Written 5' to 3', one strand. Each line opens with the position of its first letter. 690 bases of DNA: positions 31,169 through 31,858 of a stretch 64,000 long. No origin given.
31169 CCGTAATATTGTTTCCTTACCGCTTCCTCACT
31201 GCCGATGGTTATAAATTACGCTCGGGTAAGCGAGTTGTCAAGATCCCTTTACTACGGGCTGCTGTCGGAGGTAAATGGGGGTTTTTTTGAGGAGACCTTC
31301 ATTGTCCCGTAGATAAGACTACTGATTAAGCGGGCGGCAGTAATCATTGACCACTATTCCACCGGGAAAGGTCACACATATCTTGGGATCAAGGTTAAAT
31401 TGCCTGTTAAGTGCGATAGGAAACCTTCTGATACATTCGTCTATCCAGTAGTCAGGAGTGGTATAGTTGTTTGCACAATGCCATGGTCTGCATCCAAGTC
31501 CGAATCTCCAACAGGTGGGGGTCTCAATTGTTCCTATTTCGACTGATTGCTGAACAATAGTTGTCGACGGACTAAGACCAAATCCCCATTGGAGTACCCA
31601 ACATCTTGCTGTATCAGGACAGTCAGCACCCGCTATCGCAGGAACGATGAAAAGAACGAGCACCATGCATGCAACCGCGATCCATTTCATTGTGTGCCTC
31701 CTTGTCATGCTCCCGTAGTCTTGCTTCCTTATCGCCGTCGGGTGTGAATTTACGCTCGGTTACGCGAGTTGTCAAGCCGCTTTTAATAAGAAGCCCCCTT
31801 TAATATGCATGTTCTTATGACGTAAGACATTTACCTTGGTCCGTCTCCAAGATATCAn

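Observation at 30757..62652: Secreted RHS cocoon / YD-dockerin / giant adhesin-like gene neighbourhood with no recognisable delivery machinery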

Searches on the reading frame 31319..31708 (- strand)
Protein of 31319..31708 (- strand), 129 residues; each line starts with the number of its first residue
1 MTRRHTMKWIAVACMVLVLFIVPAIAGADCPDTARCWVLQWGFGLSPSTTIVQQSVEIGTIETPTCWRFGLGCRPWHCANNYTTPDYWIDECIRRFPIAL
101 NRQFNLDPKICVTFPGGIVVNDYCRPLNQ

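Call 4: search_protein_families(library=pfam, proteins=[window:31319-31708:-], max_evalue=0.01)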
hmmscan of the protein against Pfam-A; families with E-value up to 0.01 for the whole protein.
window:31319-31708:- (129 aa): 0 families

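Call 6: search_protein_families(library=pfam, proteins=[window:31319-31708:-], max_evalue=10)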
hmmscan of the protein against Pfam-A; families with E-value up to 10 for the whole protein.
window:31319-31708:- (129 aa): 0 families

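Call 21: search_protein_families(library=ncbifam, proteins=[window:31319-31708:-], max_evalue=0.01)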
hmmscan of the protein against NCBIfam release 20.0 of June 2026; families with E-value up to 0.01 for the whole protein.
window:31319-31708:- (129 aa): 0 families

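Call 37: find_homologous_proteins(query=window:31319-31708:-, max_evalue=0.001)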
Query window:31319-31708:- (129 aa): 1 proteins with E <= 0.001 among 5 candidates.
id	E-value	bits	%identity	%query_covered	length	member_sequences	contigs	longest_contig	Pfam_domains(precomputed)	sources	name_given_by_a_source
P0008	6.7e-49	183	64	95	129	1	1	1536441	-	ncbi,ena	-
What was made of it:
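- Tried and rejected: They have no homologue outside the genome (call 37) and no Pfam or NCBIfam family (calls 4, 6, 21).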
